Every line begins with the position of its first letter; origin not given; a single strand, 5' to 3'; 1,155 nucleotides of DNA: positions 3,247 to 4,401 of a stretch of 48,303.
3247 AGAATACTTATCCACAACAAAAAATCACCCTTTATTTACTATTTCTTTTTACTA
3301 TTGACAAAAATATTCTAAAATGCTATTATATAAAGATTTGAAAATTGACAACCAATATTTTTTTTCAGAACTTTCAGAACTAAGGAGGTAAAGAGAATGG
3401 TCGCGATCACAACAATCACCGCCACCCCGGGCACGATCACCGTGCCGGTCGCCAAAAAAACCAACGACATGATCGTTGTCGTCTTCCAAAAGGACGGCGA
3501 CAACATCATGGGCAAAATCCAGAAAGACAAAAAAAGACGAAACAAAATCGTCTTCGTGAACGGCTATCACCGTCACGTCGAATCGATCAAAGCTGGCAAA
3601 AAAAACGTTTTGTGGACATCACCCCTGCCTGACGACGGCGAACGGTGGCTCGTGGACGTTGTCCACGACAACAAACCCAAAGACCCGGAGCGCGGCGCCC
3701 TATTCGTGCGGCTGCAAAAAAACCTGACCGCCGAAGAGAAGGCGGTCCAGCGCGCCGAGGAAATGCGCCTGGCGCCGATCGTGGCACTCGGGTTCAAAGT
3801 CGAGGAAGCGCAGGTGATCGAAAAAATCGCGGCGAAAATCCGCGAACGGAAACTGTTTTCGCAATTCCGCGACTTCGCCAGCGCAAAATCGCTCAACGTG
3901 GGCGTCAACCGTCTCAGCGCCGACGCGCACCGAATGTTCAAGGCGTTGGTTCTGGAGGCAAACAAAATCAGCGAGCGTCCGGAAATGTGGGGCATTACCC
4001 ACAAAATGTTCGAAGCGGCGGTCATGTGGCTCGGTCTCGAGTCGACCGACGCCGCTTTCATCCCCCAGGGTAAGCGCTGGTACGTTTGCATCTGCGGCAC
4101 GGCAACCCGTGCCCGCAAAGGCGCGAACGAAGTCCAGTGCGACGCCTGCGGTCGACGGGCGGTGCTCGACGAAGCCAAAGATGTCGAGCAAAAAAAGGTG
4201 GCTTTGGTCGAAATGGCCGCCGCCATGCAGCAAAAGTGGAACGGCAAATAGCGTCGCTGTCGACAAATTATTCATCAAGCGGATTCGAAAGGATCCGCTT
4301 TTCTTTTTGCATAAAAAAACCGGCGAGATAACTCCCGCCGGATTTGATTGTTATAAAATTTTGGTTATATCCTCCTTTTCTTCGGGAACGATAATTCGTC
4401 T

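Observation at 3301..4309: Strikingly GC-rich orphan gene divergent from lexA: candidate foreign, possibly SOS-linked effector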

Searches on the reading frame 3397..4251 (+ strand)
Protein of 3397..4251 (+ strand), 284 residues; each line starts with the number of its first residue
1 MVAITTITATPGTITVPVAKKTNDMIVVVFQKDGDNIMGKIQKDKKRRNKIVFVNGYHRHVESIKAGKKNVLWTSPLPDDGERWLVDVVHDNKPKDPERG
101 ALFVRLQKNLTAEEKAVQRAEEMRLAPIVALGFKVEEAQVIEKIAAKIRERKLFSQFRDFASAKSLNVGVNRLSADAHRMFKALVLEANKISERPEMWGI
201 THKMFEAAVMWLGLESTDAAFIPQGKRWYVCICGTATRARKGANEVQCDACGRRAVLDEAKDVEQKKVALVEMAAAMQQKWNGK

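Call 5: search_protein_families(library=pfam, proteins=[window:3397-4251:+], max_evalue=1)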
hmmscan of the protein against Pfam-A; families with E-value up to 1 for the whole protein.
window:3397-4251:+ (284 aa): 1 family
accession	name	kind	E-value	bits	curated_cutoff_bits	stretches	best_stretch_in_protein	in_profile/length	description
PF01899.21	MNHE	-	0.031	14.5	27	1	3-32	95-124/145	Na+/H+ ion antiporter subunit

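Call 6: search_protein_families(library=phrogs, proteins=[window:3397-4251:+], max_evalue=1)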
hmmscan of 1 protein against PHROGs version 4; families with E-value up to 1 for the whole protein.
window:3397-4251:+ (284 aa): 0 families

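Call 7: search_solved_structures(query=window:3397-4251:+, max_evalue=10)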
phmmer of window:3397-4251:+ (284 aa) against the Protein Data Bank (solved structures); distinct sequences matched with E-value up to 10: 15.
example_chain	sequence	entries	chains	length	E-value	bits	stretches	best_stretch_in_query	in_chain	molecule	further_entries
1wy1_A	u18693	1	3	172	0.14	14.9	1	114-193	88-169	hypothetical protein PH0671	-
5cdm_A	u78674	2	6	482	0.29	13.8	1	126-195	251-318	DNA gyrase subunit A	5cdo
5cdp_A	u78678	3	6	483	0.29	13.8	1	126-195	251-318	DNA gyrase subunit A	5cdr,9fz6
5cdn_A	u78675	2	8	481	0.29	13.8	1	126-195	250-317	DNA gyrase subunit A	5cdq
5iwi_A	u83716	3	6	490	0.29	13.8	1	126-195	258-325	DNA gyrase subunit A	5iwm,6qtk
6fqm_A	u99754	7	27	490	0.29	13.8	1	126-195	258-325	DNA gyrase subunit A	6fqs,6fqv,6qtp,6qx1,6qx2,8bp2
6qx2_J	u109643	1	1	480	0.38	13.4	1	127-195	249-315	DNA gyrase subunit A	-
6z1a_B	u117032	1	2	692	0.49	13.1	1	126-195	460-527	DNA gyrase subunit B,DNA gyrase subunit A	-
2xcs_B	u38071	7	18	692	0.5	13.1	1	126-195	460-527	DNA GYRASE SUBUNIT B, DNA GYRASE SUBUNIT A | DNA gyrase subunit B,DNA gyrase subunit B,DNA gyrase subunit A | DNA gyrase subunit B,DNA gyrase subunit A Chimera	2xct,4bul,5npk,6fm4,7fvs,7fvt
4plb_B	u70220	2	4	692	0.5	13.1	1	126-195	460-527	Chimera protein of DNA gyrase subunits B and A | DNA gyrase subunit A and B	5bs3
5npp_B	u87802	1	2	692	0.5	13.1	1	126-195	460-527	DNA gyrase subunit B,DNA gyrase subunit B,DNA gyrase subunit A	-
7mvs_A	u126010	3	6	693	0.5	13.1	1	126-195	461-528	DNA gyrase subunit B,DNA gyrase subunit A | DNA gyrase subunit B fusion with DNA gyrase subunit A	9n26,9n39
2xcr_B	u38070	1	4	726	0.54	12.9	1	126-195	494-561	DNA GYRASE SUBUNIT B, DNA GYRASE SUBUNIT A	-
2xco_A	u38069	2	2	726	0.54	12.9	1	126-195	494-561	DNA GYRASE SUBUNIT B, DNA GYRASE SUBUNIT A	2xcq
2l04_A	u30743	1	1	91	1.2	11.8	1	1-72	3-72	Major tail protein V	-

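Call 8: find_homologous_proteins(query=window:3397-4251:+, max_evalue=0.01)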
Query window:3397-4251:+ (284 aa): 1 proteins with E <= 0.01 among 1866 candidates.
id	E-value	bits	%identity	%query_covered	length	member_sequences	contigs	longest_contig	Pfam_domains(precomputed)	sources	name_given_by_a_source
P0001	9.5e-185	630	100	100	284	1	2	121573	-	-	-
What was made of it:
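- On ORFan (gene without homologues): The word-indexed search found only the protein itself (call 8).
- Tried and rejected: The word-indexed search with the single protein found only itself (call 8).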

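Call 11: find_encoding_contigs(protein=window:3397-4251:+, flank=10000, max_places=10)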
Protein window:3397-4251:+ (284 aa): 2 contigs read that carry it; 2 places shown.
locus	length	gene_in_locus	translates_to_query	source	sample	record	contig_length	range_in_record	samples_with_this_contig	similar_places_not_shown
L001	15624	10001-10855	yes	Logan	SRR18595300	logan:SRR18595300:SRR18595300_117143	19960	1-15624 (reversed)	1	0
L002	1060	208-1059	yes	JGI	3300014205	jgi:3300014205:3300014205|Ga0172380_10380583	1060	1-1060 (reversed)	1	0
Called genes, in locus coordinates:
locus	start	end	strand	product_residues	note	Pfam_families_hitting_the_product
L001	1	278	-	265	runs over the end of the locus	PF04085:MreC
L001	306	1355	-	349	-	PF00022:Actin (weak), PF06723:MreB_Mbl, PF00012:HSP70, PF11104:PilM_2 (faint), PF14450:FtsA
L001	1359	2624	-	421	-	PF00587:tRNA-synt_2b, PF03129:HGTP_anticodon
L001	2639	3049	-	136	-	-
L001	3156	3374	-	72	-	PF05258:DciA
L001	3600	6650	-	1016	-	PF00580:UvrD-helicase, PF01443:Viral_helicase1 (faint), PF13245:AAA_19, PF13604:AAA_30 (faint), PF13361:UvrD_C, PF13538:UvrD_C_2 (faint), PF12705:PDDEXK_1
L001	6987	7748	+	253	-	-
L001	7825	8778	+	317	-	-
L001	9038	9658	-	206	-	PF01726:LexA_DNA_bind, PF00717:Peptidase_S24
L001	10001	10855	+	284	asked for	-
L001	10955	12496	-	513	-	PF00753:Lactamase_B, PF10996:Beta-Casp, PF07521:RMMBL (weak)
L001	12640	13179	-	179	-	PF08123:DOT1 (faint)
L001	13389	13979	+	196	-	-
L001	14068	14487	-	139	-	PF20393:Pro_CA_2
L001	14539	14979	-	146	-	PF02823:ATP-synt_DE_N, PF00401:ATP-synt_DE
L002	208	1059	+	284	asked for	?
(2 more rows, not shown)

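Call 21: predict_structure(protein=window:3397-4251:+)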
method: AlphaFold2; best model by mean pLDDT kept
length: 284 residues; sequences in the alignment: 1
mean_pLDDT: 43.6   pTM: 0.26
mean pLDDT of the five models: 43.6, 43.0, 42.2, 40.7, 39.0
residues with pLDDT >= 90: 0; 70-90: 0; 50-70: 58; < 50: 226
segments of 3 or more residues with pLDDT < 50: 1-25, 31-52, 54-110, 120-142, 148-180, 191-193, 212-220, 222-224, 226-243, 245-252, 261-267, 276-284
pLDDT, mean of each block of 10 residues (from residue 1): 38 42 48 37 42 42 36 44 38 38 39 53 42 42 49 38 30 43 53 50 53 45 46 40 45 52 48 49 34
secondary structure, 60 per line:
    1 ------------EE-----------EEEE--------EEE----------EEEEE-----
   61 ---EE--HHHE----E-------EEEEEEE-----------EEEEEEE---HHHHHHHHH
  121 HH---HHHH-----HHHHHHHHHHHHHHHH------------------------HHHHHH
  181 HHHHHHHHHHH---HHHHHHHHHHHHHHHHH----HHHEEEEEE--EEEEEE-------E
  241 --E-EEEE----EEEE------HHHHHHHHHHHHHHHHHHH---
elements in order: E26-29 E38-40 E51-55 E84-90 E102-108 H112-122 H126-129 H135-150 H175-191 H195-211 E219-224 E227-232 E245-248 E253-256 H263-281
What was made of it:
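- Tried and rejected: The single-sequence AlphaFold2 model was useless (pLDDT 43.6, call 21).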

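Call 22: search_protein_representatives(protein=window:3397-4251:+)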
Query: 284 residues. Proteins with E-value up to 0.001 (for the whole library): 29; up to 1e-10: 3; up to 1e-30: 1. The best 29 are listed.
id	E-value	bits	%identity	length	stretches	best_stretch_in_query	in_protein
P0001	3.0e-185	630.2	100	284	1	1-284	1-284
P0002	1.3e-16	77.4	43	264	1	24-169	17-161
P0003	2.6e-11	59.9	34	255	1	21-243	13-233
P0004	1.7e-10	57.2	40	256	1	15-148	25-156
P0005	5.5e-10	55.6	49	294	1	45-169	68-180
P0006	1.4e-09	54.2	39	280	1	23-152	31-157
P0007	1.9e-09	53.8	42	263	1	23-129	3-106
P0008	2.8e-08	50.0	35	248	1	47-156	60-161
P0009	1.5e-07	47.6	32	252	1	20-253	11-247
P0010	3.3e-07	46.5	42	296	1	71-139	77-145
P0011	3.3e-07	46.5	42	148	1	27-114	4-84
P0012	4.9e-07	45.9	48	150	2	48-114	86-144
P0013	3.0e-06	43.3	33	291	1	36-239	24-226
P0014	4.4e-06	42.8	46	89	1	25-108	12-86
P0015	4.7e-06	42.7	40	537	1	26-112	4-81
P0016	9.4e-06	41.7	30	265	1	25-243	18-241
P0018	1.9e-05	40.7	35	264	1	44-130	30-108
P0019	3.1e-05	40.0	44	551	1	36-115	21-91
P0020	4.4e-05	39.5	49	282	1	28-115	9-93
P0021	4.7e-05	39.4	45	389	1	25-109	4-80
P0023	5.5e-05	39.2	45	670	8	45-79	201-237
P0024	9.0e-05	38.5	39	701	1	35-150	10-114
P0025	9.9e-05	38.4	31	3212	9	169-218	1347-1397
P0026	1.4e-04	37.8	42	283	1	24-110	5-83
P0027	2.9e-04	36.8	44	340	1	27-109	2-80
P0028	4.4e-04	36.2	39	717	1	36-127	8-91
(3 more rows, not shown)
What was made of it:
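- Its distribution is patchy: 29 clusters among 1.84 billion representatives (call 22).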

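Call 26: find_homologous_proteins(query=A1, max_evalue=0.001)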
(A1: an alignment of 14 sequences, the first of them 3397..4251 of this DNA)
Query A1 (14 sequences) (284 aa, profile of the alignment): 2 proteins with E <= 0.001 among 8000 candidates.
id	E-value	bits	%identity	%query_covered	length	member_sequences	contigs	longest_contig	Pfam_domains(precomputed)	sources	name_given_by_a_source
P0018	1.7e-79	285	27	53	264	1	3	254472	-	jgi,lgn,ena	jgi:hypothetical protein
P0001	1.3e-59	220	100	100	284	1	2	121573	-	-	-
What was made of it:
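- Tried and rejected: With the full alignment it returned only P0018 and the query (call 26).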

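Call 27: find_encoding_contigs(protein=P0018, flank=10000, max_places=6)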
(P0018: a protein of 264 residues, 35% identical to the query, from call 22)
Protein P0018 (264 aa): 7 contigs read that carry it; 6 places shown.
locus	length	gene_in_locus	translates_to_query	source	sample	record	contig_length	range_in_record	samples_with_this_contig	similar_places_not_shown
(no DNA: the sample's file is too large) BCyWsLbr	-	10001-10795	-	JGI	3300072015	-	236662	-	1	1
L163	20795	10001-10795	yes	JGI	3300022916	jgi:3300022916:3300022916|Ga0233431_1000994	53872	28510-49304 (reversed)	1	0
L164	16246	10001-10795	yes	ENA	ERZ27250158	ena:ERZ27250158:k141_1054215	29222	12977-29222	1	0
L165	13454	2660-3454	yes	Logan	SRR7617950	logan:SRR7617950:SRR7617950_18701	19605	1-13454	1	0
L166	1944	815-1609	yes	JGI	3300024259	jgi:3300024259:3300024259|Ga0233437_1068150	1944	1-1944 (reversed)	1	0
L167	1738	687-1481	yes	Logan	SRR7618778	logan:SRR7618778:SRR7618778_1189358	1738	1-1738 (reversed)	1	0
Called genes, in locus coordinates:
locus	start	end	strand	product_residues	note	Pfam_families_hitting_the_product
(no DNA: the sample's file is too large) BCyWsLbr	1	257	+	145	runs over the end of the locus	-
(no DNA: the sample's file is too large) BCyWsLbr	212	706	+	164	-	-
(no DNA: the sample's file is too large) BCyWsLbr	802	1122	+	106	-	-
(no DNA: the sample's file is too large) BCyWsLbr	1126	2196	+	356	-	-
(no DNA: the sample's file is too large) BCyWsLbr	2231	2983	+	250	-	PF01145:Band_7, PF13421:Band_7_1 (weak)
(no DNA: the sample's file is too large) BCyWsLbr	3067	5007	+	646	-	PF03717:PBP_dimer, PF00905:Transpeptidase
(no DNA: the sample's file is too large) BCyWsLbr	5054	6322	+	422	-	PF08245:Mur_ligase_M, PF02875:Mur_ligase_C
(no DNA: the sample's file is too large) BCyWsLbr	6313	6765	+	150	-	-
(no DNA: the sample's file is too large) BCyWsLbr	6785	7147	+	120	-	-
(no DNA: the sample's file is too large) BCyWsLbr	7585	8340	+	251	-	-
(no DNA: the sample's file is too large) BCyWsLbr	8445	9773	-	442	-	-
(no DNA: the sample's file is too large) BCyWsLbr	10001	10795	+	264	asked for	-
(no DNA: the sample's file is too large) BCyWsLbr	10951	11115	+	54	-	-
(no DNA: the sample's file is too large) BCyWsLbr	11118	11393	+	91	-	-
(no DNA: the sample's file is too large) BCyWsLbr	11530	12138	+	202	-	PF01726:LexA_DNA_bind, PF00717:Peptidase_S24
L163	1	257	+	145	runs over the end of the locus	-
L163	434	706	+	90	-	-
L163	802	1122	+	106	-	-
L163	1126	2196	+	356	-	-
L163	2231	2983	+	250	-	PF01145:Band_7, PF13421:Band_7_1 (weak)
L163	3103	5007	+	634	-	PF03717:PBP_dimer, PF00905:Transpeptidase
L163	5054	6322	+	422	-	PF08245:Mur_ligase_M, PF02875:Mur_ligase_C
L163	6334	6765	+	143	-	-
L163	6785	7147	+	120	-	-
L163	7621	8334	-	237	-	-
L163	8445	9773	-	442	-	-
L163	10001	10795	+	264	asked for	-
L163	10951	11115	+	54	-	-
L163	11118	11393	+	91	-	-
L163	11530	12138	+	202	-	PF01726:LexA_DNA_bind, PF00717:Peptidase_S24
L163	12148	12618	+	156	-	PF18931:DUF5680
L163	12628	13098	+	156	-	-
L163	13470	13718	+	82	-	-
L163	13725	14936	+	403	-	PF00817:IMS, PF21999:IMS_HHH_1, PF11799:IMS_C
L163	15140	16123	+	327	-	PF13534:Fer4_17 (faint), PF17179:Fer4_22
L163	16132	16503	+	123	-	-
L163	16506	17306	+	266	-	PF00175:NAD_binding_1, PF10418:DHODB_Fe-S_bind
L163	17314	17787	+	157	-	-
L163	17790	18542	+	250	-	PF01058:Oxidored_q6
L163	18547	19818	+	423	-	-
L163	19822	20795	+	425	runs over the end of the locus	PF00374:NiFeSe_Hases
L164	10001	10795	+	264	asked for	-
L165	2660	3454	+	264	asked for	-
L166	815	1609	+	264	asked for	-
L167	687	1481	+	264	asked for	-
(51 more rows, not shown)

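Call 28: search_protein_families(library=pfam, alignment_id=A1, max_evalue=0.1)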
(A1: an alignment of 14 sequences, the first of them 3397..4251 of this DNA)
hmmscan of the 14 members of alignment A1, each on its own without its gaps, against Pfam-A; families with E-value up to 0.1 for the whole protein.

A. member 1, window:3397-4251:+ (284 aa): 1 family
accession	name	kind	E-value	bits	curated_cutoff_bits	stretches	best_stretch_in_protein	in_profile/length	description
PF01899.21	MNHE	-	0.031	14.5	27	1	3-32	95-124/145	Na+/H+ ion antiporter subunit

B. families by the number of members that match (of 14 scanned): 29 families (the first 25 are shown)
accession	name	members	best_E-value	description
PF13248.11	Zn_ribbon_3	2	0.00075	zinc-ribbon domain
PF08271.17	Zn_Ribbon_TF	2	0.062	TFIIB zinc-binding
PF05876.18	GpA_ATPase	1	0.0012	Phage terminase large subunit gpA, ATPase domain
PF10122.14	Zn_ribbon_Com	1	0.0068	Mu-like prophage protein Com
PF03271.22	EB1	1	0.01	EB1-like C-terminal motif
PF05191.20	ADK_lid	1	0.017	Adenylate kinase, active site lid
PF14149.11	YhfH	1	0.024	YhfH-like protein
PF24441.1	DUF7560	1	0.026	Family of unknown function (DUF7560)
PF13719.11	Zn_ribbon_5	1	0.03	zinc-ribbon domain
PF01899.21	MNHE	1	0.031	Na+/H+ ion antiporter subunit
PF14471.11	DUF4428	1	0.032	Domain of unknown function (DUF4428)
PF17842.7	dsRBD2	1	0.033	Double-stranded RNA binding domain 2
PF13408.12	Zn_ribbon_recom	1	0.037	Recombinase zinc beta ribbon domain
PF03966.22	Trm112p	1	0.042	Trm112p-like protein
PF09297.16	Zn_ribbon_NUD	1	0.049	NADH pyrophosphatase zinc ribbon domain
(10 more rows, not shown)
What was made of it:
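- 4051..4164 (+): C-terminal zinc ribbon (aa 219-256) with four invariant cysteines: C231, C233, C248, C251. Call 28 (weak Zn_ribbon hits in some members).
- On Zinc ribbon (C4): Some members give weak Zn_ribbon Pfam hits (call 28).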

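Call 29: find_encoding_contigs(protein=P0002, flank=8000, max_places=3)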
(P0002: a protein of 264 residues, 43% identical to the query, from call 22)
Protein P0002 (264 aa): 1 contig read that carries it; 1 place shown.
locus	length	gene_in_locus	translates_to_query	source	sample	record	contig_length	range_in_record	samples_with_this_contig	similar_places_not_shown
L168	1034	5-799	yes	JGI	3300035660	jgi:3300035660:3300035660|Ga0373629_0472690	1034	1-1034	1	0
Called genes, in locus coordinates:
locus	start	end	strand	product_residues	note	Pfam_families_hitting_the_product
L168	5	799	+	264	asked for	-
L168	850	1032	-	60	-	?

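Call 32: find_encoding_contigs(protein=P0003, flank=8000, max_places=2)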
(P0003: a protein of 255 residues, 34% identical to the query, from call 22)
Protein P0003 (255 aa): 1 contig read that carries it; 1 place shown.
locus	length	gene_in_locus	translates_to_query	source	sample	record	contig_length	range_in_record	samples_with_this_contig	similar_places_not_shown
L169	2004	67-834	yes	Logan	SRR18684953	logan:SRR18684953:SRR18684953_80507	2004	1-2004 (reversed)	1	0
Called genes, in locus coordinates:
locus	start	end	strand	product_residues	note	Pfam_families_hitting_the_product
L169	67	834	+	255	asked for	-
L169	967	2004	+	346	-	?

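Call 33: find_encoding_contigs(protein=P0004, flank=8000, max_places=2)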
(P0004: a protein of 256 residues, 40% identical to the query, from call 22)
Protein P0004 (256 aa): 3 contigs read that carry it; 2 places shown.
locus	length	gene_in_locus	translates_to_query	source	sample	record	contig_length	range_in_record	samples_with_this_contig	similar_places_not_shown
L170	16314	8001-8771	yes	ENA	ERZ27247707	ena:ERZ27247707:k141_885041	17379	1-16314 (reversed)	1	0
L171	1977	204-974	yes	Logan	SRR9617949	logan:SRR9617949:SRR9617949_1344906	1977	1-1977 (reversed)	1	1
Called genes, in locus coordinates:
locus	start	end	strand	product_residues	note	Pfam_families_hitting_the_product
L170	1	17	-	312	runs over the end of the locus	PF13623:SurA_N_2 (weak), PF13624:SurA_N_3, PF00639:Rotamase, PF13145:Rotamase_2, PF13616:Rotamase_3 (weak)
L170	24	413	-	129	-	PF04977:DivIC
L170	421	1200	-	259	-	PF14470:bPH_3 (weak), PF03703:bPH_2 (weak)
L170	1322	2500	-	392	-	PF22025:ThiI_fer, PF02926:THUMP, PF02568:ThiI, PF06508:QueC (faint)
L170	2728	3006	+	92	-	PF06865:Ppnp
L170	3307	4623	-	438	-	PF08245:Mur_ligase_M, PF02875:Mur_ligase_C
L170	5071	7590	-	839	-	PF00690:Cation_ATPase_N, PF00122:E1-E2_ATPase, PF00702:Hydrolase, PF08282:Hydrolase_3 (faint), PF13246:Cation_ATPase, PF12710:HAD (weak), PF00689:Cation_ATPase_C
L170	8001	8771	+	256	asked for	-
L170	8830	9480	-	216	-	PF00483:NTP_transferase, PF01128:IspD (weak), PF12804:NTP_transf_3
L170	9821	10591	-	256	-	PF03033:Glyco_transf_28, PF04101:Glyco_tran_28_C (weak)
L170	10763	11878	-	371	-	PF01098:FTSW_RODA_SPOVE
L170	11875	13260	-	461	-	PF21799:MurD-like_N, PF08245:Mur_ligase_M, PF02875:Mur_ligase_C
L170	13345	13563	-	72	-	PF03994:DUF350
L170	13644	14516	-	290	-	PF03891:DUF333, PF10648:Gmad2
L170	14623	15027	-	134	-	-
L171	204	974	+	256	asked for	-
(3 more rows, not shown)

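Call 34: find_encoding_contigs(protein=P0007, flank=8000, max_places=2)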
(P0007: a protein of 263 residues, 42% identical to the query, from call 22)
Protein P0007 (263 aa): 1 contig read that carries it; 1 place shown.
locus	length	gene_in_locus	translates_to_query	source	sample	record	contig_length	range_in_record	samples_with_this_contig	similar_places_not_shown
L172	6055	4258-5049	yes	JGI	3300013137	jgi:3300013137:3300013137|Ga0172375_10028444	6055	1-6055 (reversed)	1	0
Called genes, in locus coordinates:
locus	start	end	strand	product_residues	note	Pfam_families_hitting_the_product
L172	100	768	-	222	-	PF00005:ABC_tran, PF02463:SMC_N (weak)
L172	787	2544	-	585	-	PF25919:BSH_CusB (faint), PF00364:Biotin_lipoyl (faint), PF25917:BSH_RND, PF25984:BSH_YknX (faint), PF25973:BSH_CzcB (weak), PF25990:Beta-barrel_YknX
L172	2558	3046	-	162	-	-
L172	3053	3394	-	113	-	-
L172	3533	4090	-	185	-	PF04542:Sigma70_r2, PF08281:Sigma70_r4_2, PF04545:Sigma70_r4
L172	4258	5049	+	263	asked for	-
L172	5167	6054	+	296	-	?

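Call 39: predict_structure(alignment_id=A1)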
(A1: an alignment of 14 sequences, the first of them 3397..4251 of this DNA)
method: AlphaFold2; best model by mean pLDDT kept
length: 284 residues; sequences in the alignment: 14
mean_pLDDT: 79.7   pTM: 0.59
mean pLDDT of the five models: 79.7, 77.4, 76.9, 76.0, 75.8
residues with pLDDT >= 90: 80; 70-90: 146; 50-70: 38; < 50: 20
segments of 3 or more residues with pLDDT < 50: 1-20
pLDDT, mean of each block of 10 residues (from residue 1): 39 40 85 92 95 84 75 80 95 95 94 92 88 89 88 81 70 79 79 62 84 68 85 85 85 75 67 83 74
secondary structure, 60 per line:
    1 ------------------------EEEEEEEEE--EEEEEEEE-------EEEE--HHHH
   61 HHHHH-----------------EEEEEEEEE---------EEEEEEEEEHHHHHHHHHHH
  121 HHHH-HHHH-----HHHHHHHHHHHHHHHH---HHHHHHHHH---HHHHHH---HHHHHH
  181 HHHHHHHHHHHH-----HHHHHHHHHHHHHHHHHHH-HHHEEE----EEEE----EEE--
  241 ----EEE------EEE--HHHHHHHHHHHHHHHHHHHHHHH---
elements in order: E25-33 E36-43 E51-54 H57-65 E83-91 E101-109 H110-124 H126-129 H135-150 H154-162 H166-171 H175-192 H198-216 E221-223 E228-231 E236-238 E245-247 E254-256 H259-281
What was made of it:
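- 3397..4251 (+): Coding sequence of 284 aa. It is a member of an undescribed family with an OB/S1-like N-domain, a helical middle and a C4 zinc ribbon. AlphaFold2 with the family alignment gives mean pLDDT 79.7 (call 39).
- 4051..4164 (+): Call 39 (four short strands).
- On OB-fold / S1-like domain superfamily: The model has pLDDT 85-95 over most of aa 21-110 (75-84 over aa 51-80) (call 39).
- On Zinc ribbon (C4): Strands are predicted at 221-256 (call 39).
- The family alignment raises AlphaFold2 mean pLDDT from 43.6 to 79.7 (calls 21, 39).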
